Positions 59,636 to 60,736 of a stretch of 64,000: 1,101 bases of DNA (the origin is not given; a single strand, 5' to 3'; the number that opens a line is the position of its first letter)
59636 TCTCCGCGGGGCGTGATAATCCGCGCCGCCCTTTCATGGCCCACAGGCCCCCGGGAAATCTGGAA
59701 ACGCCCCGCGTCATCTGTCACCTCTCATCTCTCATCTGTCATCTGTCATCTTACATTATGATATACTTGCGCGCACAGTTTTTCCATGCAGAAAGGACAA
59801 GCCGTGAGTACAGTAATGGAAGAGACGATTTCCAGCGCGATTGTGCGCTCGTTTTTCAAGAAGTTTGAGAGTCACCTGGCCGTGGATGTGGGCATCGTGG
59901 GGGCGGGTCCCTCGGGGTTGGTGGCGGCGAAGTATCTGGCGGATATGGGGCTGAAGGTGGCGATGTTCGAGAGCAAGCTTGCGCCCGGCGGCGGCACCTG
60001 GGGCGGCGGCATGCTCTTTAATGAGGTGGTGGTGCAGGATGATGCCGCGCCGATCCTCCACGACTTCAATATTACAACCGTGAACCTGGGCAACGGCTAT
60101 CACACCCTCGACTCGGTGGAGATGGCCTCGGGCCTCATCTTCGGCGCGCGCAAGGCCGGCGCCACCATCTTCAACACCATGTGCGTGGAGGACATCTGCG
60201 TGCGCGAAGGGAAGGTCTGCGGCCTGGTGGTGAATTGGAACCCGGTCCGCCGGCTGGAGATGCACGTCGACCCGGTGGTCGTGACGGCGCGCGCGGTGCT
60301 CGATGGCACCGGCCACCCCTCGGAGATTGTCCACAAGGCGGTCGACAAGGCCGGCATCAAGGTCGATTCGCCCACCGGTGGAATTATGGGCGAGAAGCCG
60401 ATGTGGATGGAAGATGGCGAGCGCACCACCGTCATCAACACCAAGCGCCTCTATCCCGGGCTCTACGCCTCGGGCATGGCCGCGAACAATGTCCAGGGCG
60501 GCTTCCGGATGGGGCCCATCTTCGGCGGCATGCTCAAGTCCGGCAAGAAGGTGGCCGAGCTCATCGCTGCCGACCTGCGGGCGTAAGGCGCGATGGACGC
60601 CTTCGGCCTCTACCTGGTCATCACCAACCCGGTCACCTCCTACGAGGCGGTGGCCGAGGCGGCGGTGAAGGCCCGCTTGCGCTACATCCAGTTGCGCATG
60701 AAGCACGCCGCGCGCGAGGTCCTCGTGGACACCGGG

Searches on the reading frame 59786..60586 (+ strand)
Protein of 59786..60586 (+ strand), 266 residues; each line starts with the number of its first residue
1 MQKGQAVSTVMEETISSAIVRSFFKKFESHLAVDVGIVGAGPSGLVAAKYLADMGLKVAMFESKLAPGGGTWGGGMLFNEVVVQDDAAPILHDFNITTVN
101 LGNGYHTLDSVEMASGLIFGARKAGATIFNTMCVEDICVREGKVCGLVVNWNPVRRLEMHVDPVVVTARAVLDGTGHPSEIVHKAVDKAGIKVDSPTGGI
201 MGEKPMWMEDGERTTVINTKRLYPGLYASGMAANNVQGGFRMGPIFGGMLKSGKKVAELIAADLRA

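Call 8: search_protein_families(library=pfam, proteins=[window:59786-60586:+], max_evalue=0.01)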
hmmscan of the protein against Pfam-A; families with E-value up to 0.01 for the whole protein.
window:59786-60586:+ (266 aa): 10 families
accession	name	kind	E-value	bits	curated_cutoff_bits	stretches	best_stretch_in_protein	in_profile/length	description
PF01946.23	Thi4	-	4.5e-68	229.4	26.2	1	16-246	1-235/235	Thi4 family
PF13450.12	NAD_binding_8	-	3.4e-07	30.9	21.9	1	37-69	1-33/68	NAD(P)-binding Rossmann-like domain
PF01266.30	DAO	-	3e-06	27.4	27.9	1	34-74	1-42/353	FAD dependent oxidoreductase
PF00890.30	FAD_binding_2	-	1.2e-05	25.2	20.4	0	34-69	1-36/414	FAD binding domain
PF12831.13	FAD_oxidored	-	1.2e-05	25.2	27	1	34-176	1-145/416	FAD dependent oxidoreductase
PF07992.20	Pyr_redox_2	-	2.5e-05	24.3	26.1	1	34-98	2-58/291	Pyridine nucleotide-disulphide oxidoreductase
PF01494.25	FAD_binding_3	-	5.5e-05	23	22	1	33-63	2-32/349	FAD binding domain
PF01134.28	GIDA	-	0.0015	18.1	22.1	1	34-65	1-32/391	Glucose inhibited division protein A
PF00070.33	Pyr_redox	-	0.0025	18.7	22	1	35-63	2-30/82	Pyridine nucleotide-disulphide oxidoreductase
PF03486.20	HI0933_like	-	0.0025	17.7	50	1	34-68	2-36/244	HI0933-like protein Rossmann domain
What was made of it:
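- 59786..60586 (+): thi4 (host flank). PF01946 E 4.5e-68 (call 8).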

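Call 14: find_encoding_contigs(protein=window:59786-60586:+, flank=8000, max_places=10)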
Protein window:59786-60586:+ (266 aa): 24 contigs read that carry it; 10 places shown.
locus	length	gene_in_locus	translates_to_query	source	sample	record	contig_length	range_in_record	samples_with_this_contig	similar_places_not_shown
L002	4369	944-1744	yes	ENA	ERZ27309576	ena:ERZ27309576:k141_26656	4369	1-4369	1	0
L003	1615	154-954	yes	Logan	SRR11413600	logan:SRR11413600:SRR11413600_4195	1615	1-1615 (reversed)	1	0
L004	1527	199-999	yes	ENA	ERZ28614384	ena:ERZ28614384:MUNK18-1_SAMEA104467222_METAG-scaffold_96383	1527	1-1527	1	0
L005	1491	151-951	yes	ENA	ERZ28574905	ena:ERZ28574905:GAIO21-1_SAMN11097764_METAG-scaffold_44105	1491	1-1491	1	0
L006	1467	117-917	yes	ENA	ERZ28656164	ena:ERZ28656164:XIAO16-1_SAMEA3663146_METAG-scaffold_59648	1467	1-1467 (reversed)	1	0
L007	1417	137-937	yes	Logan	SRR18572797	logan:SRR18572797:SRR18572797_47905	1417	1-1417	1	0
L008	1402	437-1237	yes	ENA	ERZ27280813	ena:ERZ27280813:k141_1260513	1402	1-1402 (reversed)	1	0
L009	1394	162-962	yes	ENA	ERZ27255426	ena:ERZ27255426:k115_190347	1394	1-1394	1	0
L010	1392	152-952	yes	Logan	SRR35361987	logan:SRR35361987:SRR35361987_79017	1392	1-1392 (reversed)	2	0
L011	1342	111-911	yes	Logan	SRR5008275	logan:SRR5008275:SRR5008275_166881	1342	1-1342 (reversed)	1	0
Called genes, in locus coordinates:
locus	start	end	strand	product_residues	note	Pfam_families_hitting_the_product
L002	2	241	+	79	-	?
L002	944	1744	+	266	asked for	PF01946:Thi4, PF00890:FAD_binding_2 (faint), PF01266:DAO (faint), PF07992:Pyr_redox_2 (faint), PF12831:FAD_oxidored (weak), PF13450:NAD_binding_8 (weak)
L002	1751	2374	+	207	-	PF02581:TMP-TENI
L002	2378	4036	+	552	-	PF02463:SMC_N, PF13476:AAA_23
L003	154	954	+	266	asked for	PF01946:Thi4, PF00890:FAD_binding_2 (faint), PF01266:DAO (faint), PF07992:Pyr_redox_2 (faint), PF12831:FAD_oxidored (weak), PF13450:NAD_binding_8 (weak)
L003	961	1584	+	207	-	PF02581:TMP-TENI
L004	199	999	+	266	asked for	PF01946:Thi4, PF00890:FAD_binding_2 (faint), PF01266:DAO (faint), PF07992:Pyr_redox_2 (faint), PF12831:FAD_oxidored (weak), PF13450:NAD_binding_8 (weak)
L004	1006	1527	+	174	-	?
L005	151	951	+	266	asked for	PF01946:Thi4, PF00890:FAD_binding_2 (faint), PF01266:DAO (faint), PF07992:Pyr_redox_2 (faint), PF12831:FAD_oxidored (weak), PF13450:NAD_binding_8 (weak)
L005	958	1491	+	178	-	?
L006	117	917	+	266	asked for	PF01946:Thi4, PF00890:FAD_binding_2 (faint), PF01266:DAO (faint), PF07992:Pyr_redox_2 (faint), PF12831:FAD_oxidored (weak), PF13450:NAD_binding_8 (weak)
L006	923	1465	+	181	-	?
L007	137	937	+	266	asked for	PF01946:Thi4, PF00890:FAD_binding_2 (faint), PF01266:DAO (faint), PF07992:Pyr_redox_2 (faint), PF12831:FAD_oxidored (weak), PF13450:NAD_binding_8 (weak)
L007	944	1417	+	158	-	?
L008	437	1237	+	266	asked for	PF01946:Thi4, PF00890:FAD_binding_2 (faint), PF01266:DAO (faint), PF07992:Pyr_redox_2 (faint), PF12831:FAD_oxidored (weak), PF13450:NAD_binding_8 (weak)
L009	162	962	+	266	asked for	PF01946:Thi4, PF00890:FAD_binding_2 (faint), PF01266:DAO (faint), PF07992:Pyr_redox_2 (faint), PF12831:FAD_oxidored (weak), PF13450:NAD_binding_8 (weak)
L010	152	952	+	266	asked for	PF01946:Thi4, PF00890:FAD_binding_2 (faint), PF01266:DAO (faint), PF07992:Pyr_redox_2 (faint), PF12831:FAD_oxidored (weak), PF13450:NAD_binding_8 (weak)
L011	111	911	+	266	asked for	PF01946:Thi4, PF00890:FAD_binding_2 (faint), PF01266:DAO (faint), PF07992:Pyr_redox_2 (faint), PF12831:FAD_oxidored (weak), PF13450:NAD_binding_8 (weak)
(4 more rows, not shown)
